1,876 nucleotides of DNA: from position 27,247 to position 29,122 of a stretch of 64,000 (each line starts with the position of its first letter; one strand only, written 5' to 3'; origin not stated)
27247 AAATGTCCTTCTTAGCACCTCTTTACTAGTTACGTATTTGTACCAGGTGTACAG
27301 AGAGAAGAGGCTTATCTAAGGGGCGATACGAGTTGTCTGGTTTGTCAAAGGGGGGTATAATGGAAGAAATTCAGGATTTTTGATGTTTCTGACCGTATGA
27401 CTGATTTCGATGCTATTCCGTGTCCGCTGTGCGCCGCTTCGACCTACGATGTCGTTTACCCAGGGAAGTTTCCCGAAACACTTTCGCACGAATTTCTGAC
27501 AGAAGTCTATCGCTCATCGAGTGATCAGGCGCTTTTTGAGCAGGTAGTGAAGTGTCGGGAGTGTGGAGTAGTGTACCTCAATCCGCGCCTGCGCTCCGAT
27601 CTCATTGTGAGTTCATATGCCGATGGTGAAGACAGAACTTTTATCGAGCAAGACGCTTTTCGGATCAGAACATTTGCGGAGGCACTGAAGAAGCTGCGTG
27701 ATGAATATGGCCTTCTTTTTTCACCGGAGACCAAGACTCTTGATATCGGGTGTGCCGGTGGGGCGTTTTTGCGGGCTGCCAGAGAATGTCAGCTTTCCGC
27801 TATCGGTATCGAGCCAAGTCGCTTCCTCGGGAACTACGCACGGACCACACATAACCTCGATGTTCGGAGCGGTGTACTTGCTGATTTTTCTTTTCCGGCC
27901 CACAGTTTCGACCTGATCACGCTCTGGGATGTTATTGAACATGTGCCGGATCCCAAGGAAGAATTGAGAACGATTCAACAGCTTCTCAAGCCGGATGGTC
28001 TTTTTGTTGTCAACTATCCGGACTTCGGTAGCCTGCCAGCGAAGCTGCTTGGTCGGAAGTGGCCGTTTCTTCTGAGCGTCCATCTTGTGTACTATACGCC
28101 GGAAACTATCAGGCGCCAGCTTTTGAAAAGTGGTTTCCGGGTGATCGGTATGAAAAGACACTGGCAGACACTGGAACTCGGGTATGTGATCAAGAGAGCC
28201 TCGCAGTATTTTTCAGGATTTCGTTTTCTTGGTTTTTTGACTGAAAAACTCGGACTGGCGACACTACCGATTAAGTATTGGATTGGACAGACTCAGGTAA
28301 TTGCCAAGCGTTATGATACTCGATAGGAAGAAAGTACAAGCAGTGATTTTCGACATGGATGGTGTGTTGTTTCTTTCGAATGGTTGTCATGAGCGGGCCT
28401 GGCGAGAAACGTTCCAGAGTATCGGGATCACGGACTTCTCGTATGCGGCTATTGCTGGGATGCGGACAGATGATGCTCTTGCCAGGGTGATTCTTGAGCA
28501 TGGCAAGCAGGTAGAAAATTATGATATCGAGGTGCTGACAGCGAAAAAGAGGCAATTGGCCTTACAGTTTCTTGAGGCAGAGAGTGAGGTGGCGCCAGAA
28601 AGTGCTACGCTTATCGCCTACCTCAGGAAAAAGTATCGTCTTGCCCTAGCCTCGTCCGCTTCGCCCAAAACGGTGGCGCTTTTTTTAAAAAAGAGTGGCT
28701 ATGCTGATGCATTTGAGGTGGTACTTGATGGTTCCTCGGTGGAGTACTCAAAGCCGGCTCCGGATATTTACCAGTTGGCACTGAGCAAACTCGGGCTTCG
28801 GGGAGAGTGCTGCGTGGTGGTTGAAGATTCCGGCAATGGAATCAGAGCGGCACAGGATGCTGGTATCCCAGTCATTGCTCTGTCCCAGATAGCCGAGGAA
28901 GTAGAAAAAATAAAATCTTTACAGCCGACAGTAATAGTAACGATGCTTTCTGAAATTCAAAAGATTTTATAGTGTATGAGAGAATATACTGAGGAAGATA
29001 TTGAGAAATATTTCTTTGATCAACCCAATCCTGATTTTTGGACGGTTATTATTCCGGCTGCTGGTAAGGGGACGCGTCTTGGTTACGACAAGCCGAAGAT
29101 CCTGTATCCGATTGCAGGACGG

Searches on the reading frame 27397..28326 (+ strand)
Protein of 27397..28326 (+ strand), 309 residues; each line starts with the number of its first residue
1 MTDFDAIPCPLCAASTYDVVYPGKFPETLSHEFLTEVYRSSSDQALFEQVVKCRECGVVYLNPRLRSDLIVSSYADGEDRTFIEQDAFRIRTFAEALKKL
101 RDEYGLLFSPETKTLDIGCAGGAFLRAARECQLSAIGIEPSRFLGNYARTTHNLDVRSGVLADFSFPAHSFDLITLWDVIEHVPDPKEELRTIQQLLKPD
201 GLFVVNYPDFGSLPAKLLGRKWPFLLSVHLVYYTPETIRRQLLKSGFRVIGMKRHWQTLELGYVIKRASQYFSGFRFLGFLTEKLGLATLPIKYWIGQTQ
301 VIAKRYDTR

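Call 5: search_protein_families(library=pfam, proteins=[window:27397-28326:+], max_evalue=0.001)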
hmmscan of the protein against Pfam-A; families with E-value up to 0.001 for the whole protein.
window:27397-28326:+ (309 aa): 6 families
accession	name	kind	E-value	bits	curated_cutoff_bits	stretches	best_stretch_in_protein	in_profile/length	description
PF13489.12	Methyltransf_23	-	2.7e-28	99.2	27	1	95-250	7-162/164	Methyltransferase domain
PF08241.18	Methyltransf_11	-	1.7e-13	51.5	21.2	1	115-205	1-95/95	Methyltransferase domain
PF08242.18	Methyltransf_12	-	1.4e-12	48.6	30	1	115-203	1-98/98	Methyltransferase domain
PF13649.12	Methyltransf_25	-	3.6e-11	44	27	1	115-201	2-97/97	Methyltransferase domain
PF13847.12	Methyltransf_31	-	7e-11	42.4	27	1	110-214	3-119/145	Methyltransferase domain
PF07021.18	MetW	-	0.00045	20.3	21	1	109-212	12-114/193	Methionine biosynthesis protein MetW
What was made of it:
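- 27397..28326 (+): SAM methyltransferase with an invariant N-terminal 4-Cys motif; a frequent cassette partner. Pfam Methyltransf_23 (call 5).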

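Call 19: search_protein_families(library=ncbifam, proteins=[window:27397-28326:+], max_evalue=0.01)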
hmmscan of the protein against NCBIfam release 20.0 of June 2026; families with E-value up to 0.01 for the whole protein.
window:27397-28326:+ (309 aa): 13 families
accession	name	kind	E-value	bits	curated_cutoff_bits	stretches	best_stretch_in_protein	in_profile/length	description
NF045667.1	MTase_DVU1556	equivalog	8.8e-11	41.7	155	1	108-206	20-120/213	DVU_1556 family methyltransferase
TIGR01983.1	UbiG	equivalog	9.4e-09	34.9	102.95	1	107-205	49-151/228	bifunctional 2-polyprenyl-6-hydroxyphenol methylase/3-demethylubiquinol 3-O-methyltransferase UbiG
TIGR04345.1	ovoA_Cterm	equivalog_domain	9.5e-07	28.6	170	1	169-207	133-171/242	putative 4-mercaptohistidine N1-methyltransferase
NF008686.0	PRK11705.1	equivalog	2e-05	23.8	400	1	108-205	165-265/383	cyclopropane fatty acyl phospholipid synthase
NF041675.1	sarc_dimgly_tmase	equivalog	4.9e-05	23.4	550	1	68-259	33-222/278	sarcosine/dimethylglycine N-methyltransferase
NF041650.1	nod_mtase_NodS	equivalog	0.00024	20.9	300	1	112-204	40-138/190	nodulation methyltransferase NodS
TIGR00452.1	TIGR00452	equivalog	0.00056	18.8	275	1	113-205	120-219/316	tRNA 5-methoxyuridine(34)/uridine 5-oxyacetic acid(34) synthase CmoB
TIGR02081.1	metW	equivalog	0.00082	19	189.5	1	109-214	12-116/194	methionine biosynthesis protein MetW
NF043040.1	corrin_prot_MT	hypoth_equivalog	0.0021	17.5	180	1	108-206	38-148/216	corrinoid protein-associated methyltransferase CpaM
NF011650.0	PRK15068.1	equivalog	0.0021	17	209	1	113-205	125-225/324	tRNA 5-methoxyuridine(34)/uridine 5-oxyacetic acid(34) synthase CmoB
TIGR02072.1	BioC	equivalog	0.0038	17.1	184.95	1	110-208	34-135/244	malonyl-ACP O-methyltransferase BioC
NF001244.0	PRK00216.1-5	equivalog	0.0038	16.6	216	1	110-205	48-153/236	bifunctional demethylmenaquinone methyltransferase/2-methoxy-6-polyprenyl-1,4-benzoquinol methylase UbiE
NF041536.1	ArsM_DUF2284_UU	exception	0.0038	15.6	575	1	151-205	126-180/459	arsenite methyltransferase/DUF2284 domain selenoprotein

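Call 55: search_solved_structures(query=A6, max_evalue=0.00001, show_alignments=0)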
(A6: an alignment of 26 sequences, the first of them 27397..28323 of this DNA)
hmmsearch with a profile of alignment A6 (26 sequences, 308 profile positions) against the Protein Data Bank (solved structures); distinct sequences matched with E-value up to 0.00001: 41.
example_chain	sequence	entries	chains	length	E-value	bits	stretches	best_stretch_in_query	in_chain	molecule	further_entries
3cc8_A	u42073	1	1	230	1.4e-19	73.6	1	109-257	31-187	Putative methyltransferase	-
1vlm_A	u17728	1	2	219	4.2e-11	45.7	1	135-252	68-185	SAM-dependent methyltransferase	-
1ve3_A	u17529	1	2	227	5e-11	45.5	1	106-217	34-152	hypothetical protein PH0226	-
2avn_A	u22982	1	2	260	1.3e-10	44.1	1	109-220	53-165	ubiquinone/menaquinone biosynthesis methyltransferase-related protein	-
3mgg_A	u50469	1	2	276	1.6e-10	43.8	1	84-254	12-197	Methyltransferase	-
4krh_A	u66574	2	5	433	1.8e-10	43.7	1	108-248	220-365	Phosphoethanolamine N-methyltransferase 2 | Phospholethanolamine N-methyltransferase 2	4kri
4e2x_A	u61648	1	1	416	3.9e-10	42.6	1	98-279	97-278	TcaB9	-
4e2y_A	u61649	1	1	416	4.4e-10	42.4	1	98-279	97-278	TcaB9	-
3ndi_A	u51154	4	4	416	6e-10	41.9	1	98-279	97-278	Methyltransferase | TcaB9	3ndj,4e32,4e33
4e31_A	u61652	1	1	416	8.5e-10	41.4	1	110-280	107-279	TcaB9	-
3l8d_A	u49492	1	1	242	9.3e-10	41.3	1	105-205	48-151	Methyltransferase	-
4kdr_A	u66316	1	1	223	1.1e-09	41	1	111-204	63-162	3-demethylubiquinone-9 3-methyltransferase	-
5dpm_A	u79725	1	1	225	1.2e-09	41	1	111-204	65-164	Ubiquinone biosynthesis O-methyltransferase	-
4kdc_A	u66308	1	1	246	1.3e-09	40.8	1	111-204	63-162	3-demethylubiquinone-9 3-methyltransferase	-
1xxl_A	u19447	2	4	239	3.6e-09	39.4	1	103-205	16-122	YcgJ protein | ycgJ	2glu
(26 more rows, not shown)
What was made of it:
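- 27397..28326 (+): PDB hits include the NDP-sugar C-methyltransferases TcaB9 and TylC3 (call 55).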

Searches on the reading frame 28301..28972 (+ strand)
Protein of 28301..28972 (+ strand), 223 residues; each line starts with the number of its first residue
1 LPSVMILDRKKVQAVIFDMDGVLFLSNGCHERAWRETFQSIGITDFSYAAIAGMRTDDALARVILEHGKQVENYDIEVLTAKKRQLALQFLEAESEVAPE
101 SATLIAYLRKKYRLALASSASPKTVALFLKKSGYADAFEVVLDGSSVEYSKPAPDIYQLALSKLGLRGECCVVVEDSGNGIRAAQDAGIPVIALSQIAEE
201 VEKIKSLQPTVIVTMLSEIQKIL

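Call 5: search_protein_families(library=pfam, proteins=[window:28301-28972:+], max_evalue=0.001)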
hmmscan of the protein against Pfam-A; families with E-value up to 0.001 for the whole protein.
window:28301-28972:+ (223 aa): 3 families
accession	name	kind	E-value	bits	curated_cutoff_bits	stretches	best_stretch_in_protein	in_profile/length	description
PF00702.32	Hydrolase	-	7e-30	105.3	26.4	1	13-188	2-191/191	haloacid dehalogenase-like hydrolase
PF13419.12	HAD_2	-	3.1e-24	86.5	23.8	1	15-193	1-177/178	Haloacid dehalogenase-like hydrolase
PF13242.12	Hydrolase_like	-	1.1e-05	25.7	22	1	150-218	3-74/75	HAD-hyrolase-like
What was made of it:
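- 28301..28972 (+): HAD-IA hydrolase or mutase of the beta-phosphoglucomutase subgroup (the true start is probably 28313); a core cassette partner. Pfam HAD (call 5).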

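Call 19: search_protein_families(library=ncbifam, proteins=[window:28301-28972:+], max_evalue=0.01)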
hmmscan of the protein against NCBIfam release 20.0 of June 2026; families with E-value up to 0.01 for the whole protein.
window:28301-28972:+ (223 aa): 34 families (the best 25 are shown)
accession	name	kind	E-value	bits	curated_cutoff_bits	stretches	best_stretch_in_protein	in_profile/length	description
TIGR02009.1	PGMB-YQAB-SF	subfamily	2.7e-34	119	153.35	1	12-193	1-185/186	beta-phosphoglucomutase family hydrolase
TIGR01990.1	bPGM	equivalog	2.4e-30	105.9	189.4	1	13-194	2-186/187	beta-phosphoglucomutase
NF008087.0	PRK10826.1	equivalog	5e-22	78.6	191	1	9-199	4-196/222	hexitol phosphatase HxpB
NF009695.0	PRK13222.1-2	equivalog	7.3e-20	71.4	225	1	10-223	4-222/226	phosphoglycolate phosphatase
TIGR01509.1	HAD-SF-IA-v3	subfamily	1.6e-19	70.5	29.4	1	80-193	49-153/154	HAD-IA family hydrolase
NF008000.0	PRK10725.1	equivalog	2.9e-19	69.9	215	1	11-193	4-184/188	fructose-1-phosphate/6-phosphogluconate phosphatase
NF053653.1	InDiPhoBT2121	equivalog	1e-18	67.7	245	1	13-195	2-187/216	inorganic diphosphatase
NF009697.0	PRK13222.1-4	equivalog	6.7e-18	64.9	327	1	9-219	4-218/232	phosphoglycolate phosphatase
NF046057.1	bifunc_MtlD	equivalog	8.2e-17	60.9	800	1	8-215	3-212/683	bifunctional mannitol-1-phosphate dehydrogenase/phosphatase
TIGR01449.2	PGP_bact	equivalog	1.8e-16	60.4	180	1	15-223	1-213/213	phosphoglycolate phosphatase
NF009804.0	PRK13288.1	equivalog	8.9e-16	58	218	1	11-222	2-209/215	pyrophosphatase PpaX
TIGR02253.1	CTE7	subfamily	9.1e-16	58.3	169.75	1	11-218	1-219/221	TIGR02253 family HAD-type hydrolase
NF008610.0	PRK11587.1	equivalog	1.9e-14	53.6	282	1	12-206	3-192/219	sugar phosphatase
TIGR02247.1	HAD-1A3-hyp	subfamily_domain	4.4e-14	52.7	125.4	1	12-205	2-206/211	epoxide hydrolase N-terminal domain-like phosphatase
TIGR02254.1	YjjG_YfnB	equivalog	2.6e-13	50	159.9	1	70-223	71-223/223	YjjG family noncanonical pyrimidine nucleotidase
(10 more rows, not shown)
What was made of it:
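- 28301..28972 (+): NCBIfam beta-PGM models match but below their cut-offs (call 19).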

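Call 54: search_solved_structures(query=A5, max_evalue=1e-10, show_alignments=2)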
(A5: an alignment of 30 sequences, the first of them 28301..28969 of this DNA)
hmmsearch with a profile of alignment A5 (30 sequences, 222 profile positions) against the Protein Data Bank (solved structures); distinct sequences matched with E-value up to 1e-10: 69 (the best 60 are shown).
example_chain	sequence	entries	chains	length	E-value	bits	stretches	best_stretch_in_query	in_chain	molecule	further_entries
3e58_A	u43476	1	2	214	1.1e-36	129.5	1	11-220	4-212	putative Beta-phosphoglucomutase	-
3kbb_A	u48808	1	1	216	2.1e-35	125.3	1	13-212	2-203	Phosphorylated carbohydrates phosphatase TM_1254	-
4g9b_A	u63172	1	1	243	1.2e-32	116.3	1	9-203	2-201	Beta-phosphoglucomutase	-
4uar_A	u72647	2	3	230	2e-32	115.6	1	12-219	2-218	Protein CbbY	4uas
6hdi_A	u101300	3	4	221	2.2e-31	112.2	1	12-194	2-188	Beta-phosphoglucomutase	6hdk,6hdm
4uat_A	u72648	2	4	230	3.5e-31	111.6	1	12-219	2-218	Protein CbbY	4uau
6hdh_A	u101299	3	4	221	4.6e-31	111.2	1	12-194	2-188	Beta-phosphoglucomutase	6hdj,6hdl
1lvh_A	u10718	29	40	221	5.2e-31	111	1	12-194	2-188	beta-phosphoglucomutase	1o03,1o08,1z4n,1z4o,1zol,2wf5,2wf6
5olw_A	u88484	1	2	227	5.6e-31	110.9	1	12-194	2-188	Beta-phosphoglucomutase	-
6h8y_A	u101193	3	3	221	7.9e-31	110.4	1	12-194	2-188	Beta-phosphoglucomutase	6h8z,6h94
3fm9_A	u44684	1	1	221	2.2e-30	109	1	12-194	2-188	Beta-phosphoglucomutase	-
3nas_A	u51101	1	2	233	2.5e-30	108.7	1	12-199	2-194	beta-phosphoglucomutase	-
4gib_A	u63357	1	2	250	4.4e-30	108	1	7-201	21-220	Beta-phosphoglucomutase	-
6i03_A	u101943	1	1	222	7.5e-30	107.2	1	12-194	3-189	Beta-phosphoglucomutase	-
5ok0_A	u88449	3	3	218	8.6e-30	107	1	12-194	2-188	Beta-phosphoglucomutase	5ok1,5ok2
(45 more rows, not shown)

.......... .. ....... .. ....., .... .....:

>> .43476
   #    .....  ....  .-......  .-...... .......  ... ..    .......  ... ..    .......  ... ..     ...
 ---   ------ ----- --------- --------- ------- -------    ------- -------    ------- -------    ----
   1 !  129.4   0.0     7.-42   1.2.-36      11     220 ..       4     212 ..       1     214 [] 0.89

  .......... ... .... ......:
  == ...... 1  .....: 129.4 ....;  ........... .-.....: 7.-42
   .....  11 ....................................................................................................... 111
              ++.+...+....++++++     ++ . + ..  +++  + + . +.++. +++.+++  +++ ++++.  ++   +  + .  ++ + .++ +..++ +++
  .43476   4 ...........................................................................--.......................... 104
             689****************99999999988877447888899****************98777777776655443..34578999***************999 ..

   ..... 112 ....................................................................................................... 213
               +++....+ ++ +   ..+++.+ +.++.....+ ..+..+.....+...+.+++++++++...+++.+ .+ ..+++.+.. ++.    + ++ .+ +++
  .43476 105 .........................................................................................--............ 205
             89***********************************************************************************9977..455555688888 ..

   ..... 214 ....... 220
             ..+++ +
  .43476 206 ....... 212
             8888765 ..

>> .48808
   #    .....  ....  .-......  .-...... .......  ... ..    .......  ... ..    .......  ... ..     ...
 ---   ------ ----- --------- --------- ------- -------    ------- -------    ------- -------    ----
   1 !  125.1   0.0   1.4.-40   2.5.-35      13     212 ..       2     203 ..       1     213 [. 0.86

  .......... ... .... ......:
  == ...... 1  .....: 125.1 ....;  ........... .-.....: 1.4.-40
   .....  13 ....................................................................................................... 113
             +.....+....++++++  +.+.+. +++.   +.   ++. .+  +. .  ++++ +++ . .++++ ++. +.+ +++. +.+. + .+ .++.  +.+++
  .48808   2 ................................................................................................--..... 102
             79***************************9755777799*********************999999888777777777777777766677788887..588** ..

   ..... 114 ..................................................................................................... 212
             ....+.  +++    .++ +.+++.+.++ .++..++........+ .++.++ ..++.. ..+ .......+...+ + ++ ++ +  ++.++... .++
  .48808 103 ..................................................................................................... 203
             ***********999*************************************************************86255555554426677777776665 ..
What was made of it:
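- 28301..28972 (+): Family profile against PDB: beta-PGM, sugar-phosphate phosphatases and CbbY at 1e-36 to 5e-31 (call 54).
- On Beta-phosphoglucomutase (the neighbouring HAD): The profile matches beta-PGMs and sugar phosphatases equally well (call 54).
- The HAD belongs to the sugar-phosphate (beta-PGM/CbbY) subgroup (call 54).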
